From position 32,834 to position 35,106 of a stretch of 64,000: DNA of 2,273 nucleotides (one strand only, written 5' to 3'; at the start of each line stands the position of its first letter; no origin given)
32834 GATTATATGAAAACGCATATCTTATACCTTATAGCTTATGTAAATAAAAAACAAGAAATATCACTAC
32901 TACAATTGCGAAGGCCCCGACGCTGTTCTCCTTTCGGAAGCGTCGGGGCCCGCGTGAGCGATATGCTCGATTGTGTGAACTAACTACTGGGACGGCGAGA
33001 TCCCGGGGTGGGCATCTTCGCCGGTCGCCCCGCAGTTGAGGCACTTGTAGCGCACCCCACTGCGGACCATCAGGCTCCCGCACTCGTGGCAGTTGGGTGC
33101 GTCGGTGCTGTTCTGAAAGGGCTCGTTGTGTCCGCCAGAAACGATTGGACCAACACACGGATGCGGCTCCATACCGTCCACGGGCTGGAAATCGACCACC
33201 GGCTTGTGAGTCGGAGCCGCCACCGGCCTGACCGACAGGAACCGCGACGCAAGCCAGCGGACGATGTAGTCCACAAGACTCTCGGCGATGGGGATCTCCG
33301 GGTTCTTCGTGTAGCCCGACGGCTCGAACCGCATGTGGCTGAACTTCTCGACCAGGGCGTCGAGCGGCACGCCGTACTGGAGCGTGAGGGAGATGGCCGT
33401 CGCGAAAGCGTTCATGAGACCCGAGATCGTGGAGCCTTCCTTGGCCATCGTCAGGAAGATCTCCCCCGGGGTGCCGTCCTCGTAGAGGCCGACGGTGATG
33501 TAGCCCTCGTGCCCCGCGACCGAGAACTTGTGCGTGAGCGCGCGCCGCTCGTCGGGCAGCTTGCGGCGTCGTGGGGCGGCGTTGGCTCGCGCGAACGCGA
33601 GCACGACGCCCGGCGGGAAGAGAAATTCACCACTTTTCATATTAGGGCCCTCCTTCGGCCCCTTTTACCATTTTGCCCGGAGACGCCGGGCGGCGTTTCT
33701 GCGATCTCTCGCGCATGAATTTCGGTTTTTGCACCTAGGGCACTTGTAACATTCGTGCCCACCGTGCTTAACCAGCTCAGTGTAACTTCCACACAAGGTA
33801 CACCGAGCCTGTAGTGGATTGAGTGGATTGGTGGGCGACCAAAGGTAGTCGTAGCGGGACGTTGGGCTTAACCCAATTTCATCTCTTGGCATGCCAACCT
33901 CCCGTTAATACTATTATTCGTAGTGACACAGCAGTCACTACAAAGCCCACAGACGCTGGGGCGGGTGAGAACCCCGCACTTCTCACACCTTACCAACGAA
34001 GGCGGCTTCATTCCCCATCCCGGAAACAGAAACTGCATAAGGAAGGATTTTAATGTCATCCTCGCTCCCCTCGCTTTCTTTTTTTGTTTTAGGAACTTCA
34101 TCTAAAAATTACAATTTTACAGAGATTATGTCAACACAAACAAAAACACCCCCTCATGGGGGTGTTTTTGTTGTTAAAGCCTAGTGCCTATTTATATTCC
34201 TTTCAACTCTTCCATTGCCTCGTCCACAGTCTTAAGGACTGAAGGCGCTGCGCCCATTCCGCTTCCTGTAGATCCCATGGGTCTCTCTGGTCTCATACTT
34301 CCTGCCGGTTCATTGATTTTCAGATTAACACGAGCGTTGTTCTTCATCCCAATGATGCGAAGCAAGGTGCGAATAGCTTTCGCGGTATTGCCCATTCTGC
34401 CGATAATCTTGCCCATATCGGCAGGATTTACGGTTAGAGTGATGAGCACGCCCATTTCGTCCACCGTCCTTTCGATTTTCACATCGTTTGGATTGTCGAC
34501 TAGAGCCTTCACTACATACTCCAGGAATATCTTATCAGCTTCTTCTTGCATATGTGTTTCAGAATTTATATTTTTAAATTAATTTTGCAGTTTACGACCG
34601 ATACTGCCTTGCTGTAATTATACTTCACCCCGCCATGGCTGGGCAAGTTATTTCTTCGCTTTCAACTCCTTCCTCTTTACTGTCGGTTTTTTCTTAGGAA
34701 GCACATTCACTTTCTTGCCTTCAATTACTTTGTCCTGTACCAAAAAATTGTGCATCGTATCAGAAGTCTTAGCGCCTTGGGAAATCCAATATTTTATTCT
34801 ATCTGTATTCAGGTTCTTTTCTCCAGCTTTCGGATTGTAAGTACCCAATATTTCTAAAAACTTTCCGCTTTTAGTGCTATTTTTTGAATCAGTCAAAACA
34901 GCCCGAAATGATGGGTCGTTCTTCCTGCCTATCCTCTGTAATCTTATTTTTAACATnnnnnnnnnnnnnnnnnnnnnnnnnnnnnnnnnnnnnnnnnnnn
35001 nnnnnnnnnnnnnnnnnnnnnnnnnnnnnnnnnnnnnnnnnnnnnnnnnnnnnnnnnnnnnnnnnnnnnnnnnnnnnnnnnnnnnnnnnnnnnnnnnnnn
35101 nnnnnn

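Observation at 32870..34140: Self-contained GC-rich operon (TSCPD protein + two zinc-ribbon proteins) inserted in the rpsP-KH-trmD operon where rimM is expected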

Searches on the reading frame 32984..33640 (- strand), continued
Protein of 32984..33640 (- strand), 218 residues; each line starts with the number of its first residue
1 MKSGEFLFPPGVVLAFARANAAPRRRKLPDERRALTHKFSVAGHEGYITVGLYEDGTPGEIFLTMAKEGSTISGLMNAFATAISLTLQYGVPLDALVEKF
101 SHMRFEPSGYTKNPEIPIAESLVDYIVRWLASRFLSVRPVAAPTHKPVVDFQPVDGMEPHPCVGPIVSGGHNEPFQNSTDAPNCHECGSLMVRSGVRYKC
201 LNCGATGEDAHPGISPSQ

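Call 78: fold_search(model_id=the predicted structure, library=pdb)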
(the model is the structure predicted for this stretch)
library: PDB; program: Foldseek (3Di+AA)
matches with E <= 10: 720; with E <= 0.001: 0
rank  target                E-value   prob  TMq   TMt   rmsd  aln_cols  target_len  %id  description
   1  2l4x_MODEL_1_A        1.2e-01  0.75  0.31  0.47   5.1       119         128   12  Solution Structure of apo-IscU(WT) (released 2011-12-07)
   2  1q48_MODEL_1_A        1.5e-01  0.66  0.31  0.45   6.8       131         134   13  Solution NMR Structure of The Haemophilus Influenzae Iron-Sulfur Cluster Assembly Protein U (IscU) with Zinc B (released 2003-11-18)
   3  7ouf_B                1.5e-01  0.11  0.16  0.13  12.9       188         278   16  Structure of the STLV intasome:B56 complex bound to the strand-transfer inhibitor XZ450 (released 2021-08-18)
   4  7aor_ac               2.0e-01  0.08  0.14  0.04  24.9       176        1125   14  mt-SSU from Trypanosoma cruzi in complex with mt-IF-3. (released 2021-04-28)
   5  3qkr_A                2.8e-01  0.06  0.12  0.13  20.3       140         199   13  Mre11 Rad50 binding domain bound to Rad50 (released 2011-03-30)
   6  7pel_A                3.2e-01  0.06  0.15  0.13  20.2       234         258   12  CryoEM structure of simian T-cell lymphotropic virus intasome in complex with PP2A regulatory subunit B56 gamma (released 2021-08-25)
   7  7pel_B                3.6e-01  0.07  0.14  0.11  14.4       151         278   14  CryoEM structure of simian T-cell lymphotropic virus intasome in complex with PP2A regulatory subunit B56 gamma (released 2021-08-25)
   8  5wlw_D                4.1e-01  0.38  0.25  0.38   8.6       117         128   13  Crystal Structure of the Human Mitochondrial Cysteine Desulfurase with active Cysteine Loop within ISCU1 active site,  (released 2017-11-15)
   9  7rtk_D                4.1e-01  0.33  0.24  0.38   8.7       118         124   13  Structure of the (NIAU)2 complex with N-terminal mutation of ISCU2 Y35D at 2.5 A resolution (released 2021-08-25)
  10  6jdv_A                4.1e-01  0.09  0.13  0.03  26.6       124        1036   12  Crystal structure of Nme1Cas9 in complex with sgRNA and target DNA (ATATGATT PAM) in catalytic state (released 2019-11-06)
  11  6voy_A                4.4e-01  0.08  0.14  0.12  15.9       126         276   13  Cryo-EM structure of HTLV-1 instasome (released 2020-07-01)
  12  3dwa_C                4.6e-01  0.15  0.14  0.22   7.6        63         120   11  Crystal structure of the B-subunit of the AB5 toxin from E. coli (released 2008-11-04)
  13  8rmc_D                4.9e-01  0.41  0.24  0.38   6.8       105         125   11  Structure of the FDX2-bound core ISC complex (proximal conformation) (released 2024-12-18)
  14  5wkp_D                4.9e-01  0.33  0.25  0.40   7.2       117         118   10  Crystal Structure of the Human mitochondrial Cysteine Desulfurase in complex with ISD11 and Iron-Sulfur Cluster Scaffo (released 2017-11-15)
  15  9f91_I                4.9e-01  0.25  0.18  0.41   4.0        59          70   12  Crystal structure of a designed Respiratory Syncytial Virus immunogen in complex with RSV90 fab (released 2025-05-21)
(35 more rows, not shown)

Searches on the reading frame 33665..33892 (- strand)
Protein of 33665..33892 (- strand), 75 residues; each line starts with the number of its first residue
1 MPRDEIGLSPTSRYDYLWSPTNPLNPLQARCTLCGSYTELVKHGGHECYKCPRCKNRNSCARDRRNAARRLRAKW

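Call 4: search_protein_families(library=pfam, proteins=[window:33665-33892:-], max_evalue=0.1)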
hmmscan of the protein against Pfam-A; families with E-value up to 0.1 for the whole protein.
window:33665-33892:- (75 aa): 1 family
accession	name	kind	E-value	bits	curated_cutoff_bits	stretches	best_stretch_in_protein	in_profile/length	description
PF13453.11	Zn_ribbon_TFIIB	-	0.084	12.7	22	0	30-55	1-26/41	Transcription factor zinc-finger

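Call 19: search_protein_families(library=ncbifam, proteins=[window:33665-33892:-], max_evalue=1)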
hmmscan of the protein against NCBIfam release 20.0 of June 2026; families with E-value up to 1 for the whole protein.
window:33665-33892:- (75 aa): 3 families
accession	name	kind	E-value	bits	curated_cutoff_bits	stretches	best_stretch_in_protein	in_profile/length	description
NF006732.0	PRK09263.1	equivalog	0.1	11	657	1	27-60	640-671/712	anaerobic ribonucleoside-triphosphate reductase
TIGR00100.1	hypA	equivalog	0.17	12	88.1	1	26-59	68-98/116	hydrogenase maturation nickel metallochaperone HypA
NF038281.1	IS200_TnpB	exception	0.3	10.2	425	1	29-72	316-356/360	IS200/IS605 family element RNA-guided endonuclease TnpB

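Call 20: search_protein_families(library=phrogs, proteins=[window:33665-33892:-], max_evalue=1)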
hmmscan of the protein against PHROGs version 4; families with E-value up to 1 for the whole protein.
window:33665-33892:- (75 aa): 1 family
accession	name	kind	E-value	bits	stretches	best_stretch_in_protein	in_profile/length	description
phrog_21295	-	unknown function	0.044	14.1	1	29-56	250-277/280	-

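Call 21: find_homologous_proteins(query=window:33665-33892:-, max_evalue=10)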
Query window:33665-33892:-: no candidate shares three 5-residue words with the query. No homologue found.

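Call 38: find_related_loci(query=window:33665-33892:-, collection=metagenome_contigs, flank=5000)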
Query window:33665-33892:- (75 aa) in metagenome_contigs; peptide patterns used: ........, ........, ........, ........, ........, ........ (x = any residue, [..] = any of these).
600 stretches matched a pattern, but none encodes a relative of the query by tblastn (E <= 1e-3).
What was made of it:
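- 33665..33892 (-): Small Cys-rich ORF 'zr75' (75 aa) with SD GGGAGG and a basic C-terminal tail. Six-Cys array C-x2-C-x13-C-x2-C-x2-C-x5-C including CYKC. No homologue (calls 21, 38).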

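Call 62: search_protein_representatives(protein=window:33665-33892:-)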
Query: 75 residues. Proteins with E-value up to 0.001 (for the whole library): 7; up to 1e-10: 1; up to 1e-30: 0. The best 7 are listed.
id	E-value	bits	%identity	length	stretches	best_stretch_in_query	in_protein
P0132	1.2e-13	67.0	33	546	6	11-57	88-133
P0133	7.9e-09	51.6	33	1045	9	3-38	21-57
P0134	1.2e-08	51.0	42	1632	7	19-42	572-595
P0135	3.4e-08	49.6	30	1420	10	4-36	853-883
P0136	4.0e-07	46.2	37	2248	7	7-46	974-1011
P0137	9.4e-05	38.6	31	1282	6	3-37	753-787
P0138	4.3e-04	36.5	50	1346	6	6-29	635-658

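Call 75: search_protein_families(library=padloc, proteins=[window:33665-33892:-], max_evalue=0.1)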
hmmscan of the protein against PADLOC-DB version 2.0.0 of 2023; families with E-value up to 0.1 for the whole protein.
window:33665-33892:- (75 aa): 0 families

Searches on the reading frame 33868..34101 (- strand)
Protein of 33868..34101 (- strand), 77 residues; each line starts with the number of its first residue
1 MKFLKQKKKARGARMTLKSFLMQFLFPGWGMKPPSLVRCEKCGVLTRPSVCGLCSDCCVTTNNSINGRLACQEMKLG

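Call 4: search_protein_families(library=pfam, proteins=[window:33868-34101:-], max_evalue=0.1)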
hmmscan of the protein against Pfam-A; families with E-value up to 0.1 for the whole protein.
window:33868-34101:- (77 aa): 1 family
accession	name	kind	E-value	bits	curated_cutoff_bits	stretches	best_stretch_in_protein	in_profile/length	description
PF01783.29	Ribosomal_L32p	-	0.063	13.9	21.3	1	29-51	19-42/56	Ribosomal L32p protein family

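Call 19: search_protein_families(library=ncbifam, proteins=[window:33868-34101:-], max_evalue=1)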
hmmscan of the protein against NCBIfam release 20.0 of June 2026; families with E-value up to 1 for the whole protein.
window:33868-34101:- (77 aa): 1 family
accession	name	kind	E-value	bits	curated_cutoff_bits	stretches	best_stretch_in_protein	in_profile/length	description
TIGR00615.1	recR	equivalog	0.47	9.9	162.55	1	36-57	54-75/196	recombination mediator RecR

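Call 20: search_protein_families(library=phrogs, proteins=[window:33868-34101:-], max_evalue=1)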
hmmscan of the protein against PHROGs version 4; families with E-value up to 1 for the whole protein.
window:33868-34101:- (77 aa): 1 family
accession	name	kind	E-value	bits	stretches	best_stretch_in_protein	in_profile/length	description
phrog_38327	-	unknown function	0.14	13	1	36-63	106-133/152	-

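Call 22: find_homologous_proteins(query=window:33868-34101:-, max_evalue=10)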
Query window:33868-34101:-: no candidate shares three 5-residue words with the query. No homologue found.
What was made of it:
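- zr75 and zr77 have no homologues anywhere (calls 21, 22, 38, 62).
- Tried and rejected: The word-indexed search found nothing (calls 21, 22).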

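Call 75: search_protein_families(library=padloc, proteins=[window:33868-34101:-], max_evalue=0.1)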
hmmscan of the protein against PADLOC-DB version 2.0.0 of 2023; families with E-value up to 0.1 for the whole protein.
window:33868-34101:- (77 aa): 0 families
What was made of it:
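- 33868..34101 (-): Small Cys-rich ORF 'zr77'. 77 aa from ATG 34101; more likely 63 aa from ATG 34059, which has SD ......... Cys array CEKCG-x7-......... No homologue (call 22) and no family hit (calls 4, 19, 20, 75).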

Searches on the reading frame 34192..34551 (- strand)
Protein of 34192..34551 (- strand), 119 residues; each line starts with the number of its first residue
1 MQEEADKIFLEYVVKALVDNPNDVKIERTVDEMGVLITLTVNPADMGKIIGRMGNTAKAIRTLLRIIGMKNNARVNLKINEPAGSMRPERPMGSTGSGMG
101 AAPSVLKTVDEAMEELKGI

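Call 4: search_protein_families(library=pfam, proteins=[window:34192-34551:-], max_evalue=0.1)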
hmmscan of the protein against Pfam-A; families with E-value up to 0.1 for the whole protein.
window:34192-34551:- (119 aa): 3 families
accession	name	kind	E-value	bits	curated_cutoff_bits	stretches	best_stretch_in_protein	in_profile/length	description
PF13083.13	KH_KhpA-B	-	6.3e-21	74.5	32.1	1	9-79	3-73/73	KhpA/KhpB, KH domain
PF07650.23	KH_2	-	0.00061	20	22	1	21-81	15-72/78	KH domain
PF00013.35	KH_1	-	0.027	14.7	21.5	1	38-62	3-27/66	KH domain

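Call 16: find_encoding_contigs(protein=window:34192-34551:-, flank=6000)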
Protein window:34192-34551:- (119 aa): 4 contigs read that carry it; 3 places shown.
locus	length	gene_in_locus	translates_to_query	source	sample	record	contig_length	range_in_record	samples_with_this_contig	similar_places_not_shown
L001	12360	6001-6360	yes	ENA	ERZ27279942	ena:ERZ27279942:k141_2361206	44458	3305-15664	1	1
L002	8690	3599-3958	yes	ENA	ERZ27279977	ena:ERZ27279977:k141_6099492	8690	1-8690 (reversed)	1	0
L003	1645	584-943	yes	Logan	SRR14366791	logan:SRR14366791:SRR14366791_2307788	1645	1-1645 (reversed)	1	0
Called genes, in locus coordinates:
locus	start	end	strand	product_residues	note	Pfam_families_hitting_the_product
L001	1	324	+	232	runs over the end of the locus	PF22935:RM44_endonuclase, PF14622:Ribonucleas_3_3, PF00636:Ribonuclease_3, PF00035:dsrm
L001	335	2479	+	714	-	PF02463:SMC_N, PF13175:AAA_15, PF13476:AAA_23 (weak), PF13304:AAA_21 (faint)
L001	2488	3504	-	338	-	PF09587:PGA_cap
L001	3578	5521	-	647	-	PF08206:OB_RNB (faint), PF17849:OB_Dis3 (weak), PF17876:CSD2, PF00773:RNB, PF00575:S1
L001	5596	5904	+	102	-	PF00886:Ribosomal_S16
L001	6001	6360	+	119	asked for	PF13083:KH_KhpA-B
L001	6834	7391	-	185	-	-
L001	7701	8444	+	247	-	PF01746:tRNA_m1G_MT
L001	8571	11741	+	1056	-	PF04563:RNA_pol_Rpb2_1, PF04561:RNA_pol_Rpb2_2, PF04565:RNA_pol_Rpb2_3, PF10385:RNA_pol_Rpb2_45, PF00562:RNA_pol_Rpb2_6, PF04560:RNA_pol_Rpb2_7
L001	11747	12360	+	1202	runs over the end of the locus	PF04997:RNA_pol_Rpb1_1, PF00623:RNA_pol_Rpb1_2, PF04983:RNA_pol_Rpb1_3, PF04998:RNA_pol_Rpb1_5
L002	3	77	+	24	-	?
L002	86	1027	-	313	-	PF09587:PGA_cap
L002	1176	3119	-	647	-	PF08206:OB_RNB (faint), PF17849:OB_Dis3 (weak), PF17876:CSD2, PF00773:RNB, PF00575:S1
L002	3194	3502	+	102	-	PF00886:Ribosomal_S16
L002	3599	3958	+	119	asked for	PF13083:KH_KhpA-B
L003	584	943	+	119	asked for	PF13083:KH_KhpA-B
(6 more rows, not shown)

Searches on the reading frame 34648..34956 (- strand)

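Call 4: search_protein_families(library=pfam, proteins=[window:34648-34956:-], max_evalue=0.1)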
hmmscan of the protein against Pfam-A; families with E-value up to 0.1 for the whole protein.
window:34648-34956:- (102 aa): 1 family
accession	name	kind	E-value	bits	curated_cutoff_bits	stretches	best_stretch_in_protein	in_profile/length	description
PF00886.24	Ribosomal_S16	-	4.3e-17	62.2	27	1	8-65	1-62/62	Ribosomal protein S16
